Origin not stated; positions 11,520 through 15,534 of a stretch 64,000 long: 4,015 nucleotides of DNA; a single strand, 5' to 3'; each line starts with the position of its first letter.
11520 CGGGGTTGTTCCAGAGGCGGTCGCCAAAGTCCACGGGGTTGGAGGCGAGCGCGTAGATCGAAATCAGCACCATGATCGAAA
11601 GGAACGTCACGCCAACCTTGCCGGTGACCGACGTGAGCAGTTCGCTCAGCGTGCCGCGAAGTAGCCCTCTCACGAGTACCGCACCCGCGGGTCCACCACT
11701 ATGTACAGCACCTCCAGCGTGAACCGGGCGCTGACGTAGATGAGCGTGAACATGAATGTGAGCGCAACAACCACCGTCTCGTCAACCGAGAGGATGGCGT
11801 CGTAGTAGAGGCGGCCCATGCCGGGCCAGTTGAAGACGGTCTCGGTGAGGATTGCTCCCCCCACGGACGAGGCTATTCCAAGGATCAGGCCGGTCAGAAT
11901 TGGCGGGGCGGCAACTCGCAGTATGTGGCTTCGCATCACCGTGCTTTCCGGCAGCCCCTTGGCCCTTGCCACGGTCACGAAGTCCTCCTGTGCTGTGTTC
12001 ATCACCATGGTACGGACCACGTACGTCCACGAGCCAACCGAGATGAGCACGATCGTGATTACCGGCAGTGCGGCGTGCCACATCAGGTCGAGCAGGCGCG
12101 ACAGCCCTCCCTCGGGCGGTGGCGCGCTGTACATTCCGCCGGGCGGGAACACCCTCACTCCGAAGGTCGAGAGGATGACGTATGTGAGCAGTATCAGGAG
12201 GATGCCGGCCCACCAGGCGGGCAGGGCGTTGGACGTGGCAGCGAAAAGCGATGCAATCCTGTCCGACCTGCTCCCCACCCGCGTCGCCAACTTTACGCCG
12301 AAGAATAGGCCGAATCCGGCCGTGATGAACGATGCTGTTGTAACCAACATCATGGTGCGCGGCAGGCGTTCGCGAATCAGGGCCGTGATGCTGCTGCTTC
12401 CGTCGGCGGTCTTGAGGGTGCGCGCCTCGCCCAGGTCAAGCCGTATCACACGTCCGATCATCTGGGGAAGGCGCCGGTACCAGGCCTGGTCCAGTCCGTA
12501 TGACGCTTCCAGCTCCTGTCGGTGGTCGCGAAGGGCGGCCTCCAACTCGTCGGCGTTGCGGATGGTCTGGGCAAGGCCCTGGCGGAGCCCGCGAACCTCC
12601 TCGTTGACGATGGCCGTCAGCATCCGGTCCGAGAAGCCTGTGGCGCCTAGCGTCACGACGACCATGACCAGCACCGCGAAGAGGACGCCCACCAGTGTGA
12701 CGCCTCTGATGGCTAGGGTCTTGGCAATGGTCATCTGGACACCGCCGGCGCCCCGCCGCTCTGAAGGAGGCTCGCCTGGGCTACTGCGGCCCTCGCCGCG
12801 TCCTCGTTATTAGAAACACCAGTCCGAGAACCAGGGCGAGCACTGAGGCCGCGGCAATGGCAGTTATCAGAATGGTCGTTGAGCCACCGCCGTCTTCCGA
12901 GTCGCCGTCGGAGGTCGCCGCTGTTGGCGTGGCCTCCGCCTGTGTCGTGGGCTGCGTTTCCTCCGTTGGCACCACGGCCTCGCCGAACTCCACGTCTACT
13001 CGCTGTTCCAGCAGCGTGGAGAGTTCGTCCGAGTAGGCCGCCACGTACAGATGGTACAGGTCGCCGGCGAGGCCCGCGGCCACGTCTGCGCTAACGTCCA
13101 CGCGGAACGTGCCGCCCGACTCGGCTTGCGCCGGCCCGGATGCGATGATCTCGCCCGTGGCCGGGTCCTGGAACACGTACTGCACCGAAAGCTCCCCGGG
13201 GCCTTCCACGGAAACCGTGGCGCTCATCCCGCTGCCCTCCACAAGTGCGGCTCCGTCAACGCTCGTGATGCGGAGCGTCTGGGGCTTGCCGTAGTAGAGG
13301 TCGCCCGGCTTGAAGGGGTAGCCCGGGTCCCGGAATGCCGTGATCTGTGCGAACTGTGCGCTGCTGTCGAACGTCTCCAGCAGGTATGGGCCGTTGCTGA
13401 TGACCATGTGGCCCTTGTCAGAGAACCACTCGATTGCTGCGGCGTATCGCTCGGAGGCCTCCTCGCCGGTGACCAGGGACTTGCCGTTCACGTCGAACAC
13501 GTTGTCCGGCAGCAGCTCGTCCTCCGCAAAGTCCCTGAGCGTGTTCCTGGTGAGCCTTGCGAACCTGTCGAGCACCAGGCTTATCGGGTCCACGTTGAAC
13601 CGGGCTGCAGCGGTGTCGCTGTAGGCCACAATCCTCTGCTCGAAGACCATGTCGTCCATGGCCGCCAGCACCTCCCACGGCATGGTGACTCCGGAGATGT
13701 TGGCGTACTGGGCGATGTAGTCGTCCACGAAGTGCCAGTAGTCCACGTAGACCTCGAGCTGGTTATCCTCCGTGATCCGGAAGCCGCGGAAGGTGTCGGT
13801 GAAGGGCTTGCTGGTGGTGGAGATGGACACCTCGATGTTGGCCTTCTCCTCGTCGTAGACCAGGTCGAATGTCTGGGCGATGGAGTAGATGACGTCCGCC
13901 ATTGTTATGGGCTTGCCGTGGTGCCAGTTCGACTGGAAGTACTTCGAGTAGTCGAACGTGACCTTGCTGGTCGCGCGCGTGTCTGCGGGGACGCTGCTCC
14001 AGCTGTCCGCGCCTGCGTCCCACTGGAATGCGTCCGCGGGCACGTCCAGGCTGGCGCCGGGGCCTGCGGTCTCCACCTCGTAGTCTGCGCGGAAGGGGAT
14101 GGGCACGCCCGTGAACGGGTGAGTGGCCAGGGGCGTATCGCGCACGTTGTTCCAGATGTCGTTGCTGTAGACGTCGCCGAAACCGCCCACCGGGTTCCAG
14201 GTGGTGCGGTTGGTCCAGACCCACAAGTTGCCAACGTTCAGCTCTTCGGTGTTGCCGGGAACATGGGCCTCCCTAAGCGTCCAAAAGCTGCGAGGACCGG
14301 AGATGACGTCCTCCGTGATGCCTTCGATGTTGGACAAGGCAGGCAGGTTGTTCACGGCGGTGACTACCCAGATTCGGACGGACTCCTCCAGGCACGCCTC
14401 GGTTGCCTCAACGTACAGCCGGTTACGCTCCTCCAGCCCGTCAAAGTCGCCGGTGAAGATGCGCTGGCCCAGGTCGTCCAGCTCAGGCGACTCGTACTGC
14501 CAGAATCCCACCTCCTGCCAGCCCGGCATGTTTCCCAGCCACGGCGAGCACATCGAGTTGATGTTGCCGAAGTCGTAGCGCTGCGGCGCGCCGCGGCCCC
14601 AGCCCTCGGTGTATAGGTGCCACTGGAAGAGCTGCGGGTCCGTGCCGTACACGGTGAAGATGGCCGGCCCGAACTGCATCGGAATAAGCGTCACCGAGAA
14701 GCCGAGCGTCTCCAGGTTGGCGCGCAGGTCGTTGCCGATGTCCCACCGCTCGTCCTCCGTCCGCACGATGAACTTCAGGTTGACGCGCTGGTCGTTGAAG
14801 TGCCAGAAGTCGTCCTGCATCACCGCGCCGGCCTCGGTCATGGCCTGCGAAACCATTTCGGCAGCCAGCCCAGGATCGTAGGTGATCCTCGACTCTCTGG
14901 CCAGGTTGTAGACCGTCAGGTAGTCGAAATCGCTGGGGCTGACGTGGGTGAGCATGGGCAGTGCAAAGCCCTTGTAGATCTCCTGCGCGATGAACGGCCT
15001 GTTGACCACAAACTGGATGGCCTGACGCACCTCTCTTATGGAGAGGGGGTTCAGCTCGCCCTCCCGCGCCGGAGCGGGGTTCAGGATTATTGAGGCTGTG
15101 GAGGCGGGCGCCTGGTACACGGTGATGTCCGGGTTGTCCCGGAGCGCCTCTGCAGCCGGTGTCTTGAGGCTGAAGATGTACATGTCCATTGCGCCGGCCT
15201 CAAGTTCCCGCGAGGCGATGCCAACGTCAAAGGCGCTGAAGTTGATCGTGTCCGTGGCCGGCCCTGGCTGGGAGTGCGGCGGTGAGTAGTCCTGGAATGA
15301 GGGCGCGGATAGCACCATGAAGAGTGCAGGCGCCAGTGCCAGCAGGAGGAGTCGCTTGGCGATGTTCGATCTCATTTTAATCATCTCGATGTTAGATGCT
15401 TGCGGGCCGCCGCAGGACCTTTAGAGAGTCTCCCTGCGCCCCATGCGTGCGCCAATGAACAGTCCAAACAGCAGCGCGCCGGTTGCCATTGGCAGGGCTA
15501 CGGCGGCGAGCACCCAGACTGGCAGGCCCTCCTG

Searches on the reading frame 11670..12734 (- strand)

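Call 33: search_protein_families(library=pfam, proteins=[window:11670-12734:-], max_evalue=0.00001)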
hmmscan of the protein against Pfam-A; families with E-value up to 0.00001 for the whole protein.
window:11670-12734:- (354 aa): 1 family
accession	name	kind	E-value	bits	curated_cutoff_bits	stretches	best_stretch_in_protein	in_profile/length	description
PF00528.27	BPD_transp_1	-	7.4e-34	117.5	26.4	1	142-352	1-183/184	Binding-protein-dependent transport system inner membrane component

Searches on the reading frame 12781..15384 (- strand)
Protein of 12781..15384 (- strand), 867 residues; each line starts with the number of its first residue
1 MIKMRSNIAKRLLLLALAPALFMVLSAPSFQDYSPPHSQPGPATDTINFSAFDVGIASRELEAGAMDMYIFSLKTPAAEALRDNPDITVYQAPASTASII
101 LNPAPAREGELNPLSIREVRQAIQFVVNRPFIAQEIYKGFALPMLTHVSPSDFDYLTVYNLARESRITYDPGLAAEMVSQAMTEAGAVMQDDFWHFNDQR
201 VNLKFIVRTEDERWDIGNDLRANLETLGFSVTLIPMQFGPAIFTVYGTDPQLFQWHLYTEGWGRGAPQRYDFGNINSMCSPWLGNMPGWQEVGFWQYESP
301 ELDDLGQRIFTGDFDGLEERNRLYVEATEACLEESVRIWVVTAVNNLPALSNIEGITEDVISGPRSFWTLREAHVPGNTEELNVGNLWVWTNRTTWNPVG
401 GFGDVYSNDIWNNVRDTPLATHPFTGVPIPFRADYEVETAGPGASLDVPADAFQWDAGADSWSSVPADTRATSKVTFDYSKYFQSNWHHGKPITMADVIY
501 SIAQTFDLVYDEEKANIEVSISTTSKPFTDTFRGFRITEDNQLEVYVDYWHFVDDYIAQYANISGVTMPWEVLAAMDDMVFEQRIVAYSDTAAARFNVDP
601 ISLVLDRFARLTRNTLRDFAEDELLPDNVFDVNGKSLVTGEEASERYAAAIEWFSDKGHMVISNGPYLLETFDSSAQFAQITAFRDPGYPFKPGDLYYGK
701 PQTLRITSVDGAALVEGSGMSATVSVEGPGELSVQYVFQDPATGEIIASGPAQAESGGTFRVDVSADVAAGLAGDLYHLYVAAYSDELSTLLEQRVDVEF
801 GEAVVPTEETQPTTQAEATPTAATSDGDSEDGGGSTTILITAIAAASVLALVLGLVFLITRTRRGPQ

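Call 29: find_encoding_contigs(protein=window:12781-15384:-, flank=10000, max_places=1)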
Protein window:12781-15384:- (867 aa): no gene with exactly this product is on record in the collection.

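Call 33: search_protein_families(library=pfam, proteins=[window:12781-15384:-], max_evalue=0.00001)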
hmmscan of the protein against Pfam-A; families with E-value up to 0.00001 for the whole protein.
window:12781-15384:- (867 aa): 1 family
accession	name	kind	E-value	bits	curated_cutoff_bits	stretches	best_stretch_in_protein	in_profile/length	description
PF00496.27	SBP_bac_5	-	2.3e-21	76.8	32.4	1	40-274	144-358/368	Bacterial extracellular solute-binding proteins, family 5 Middle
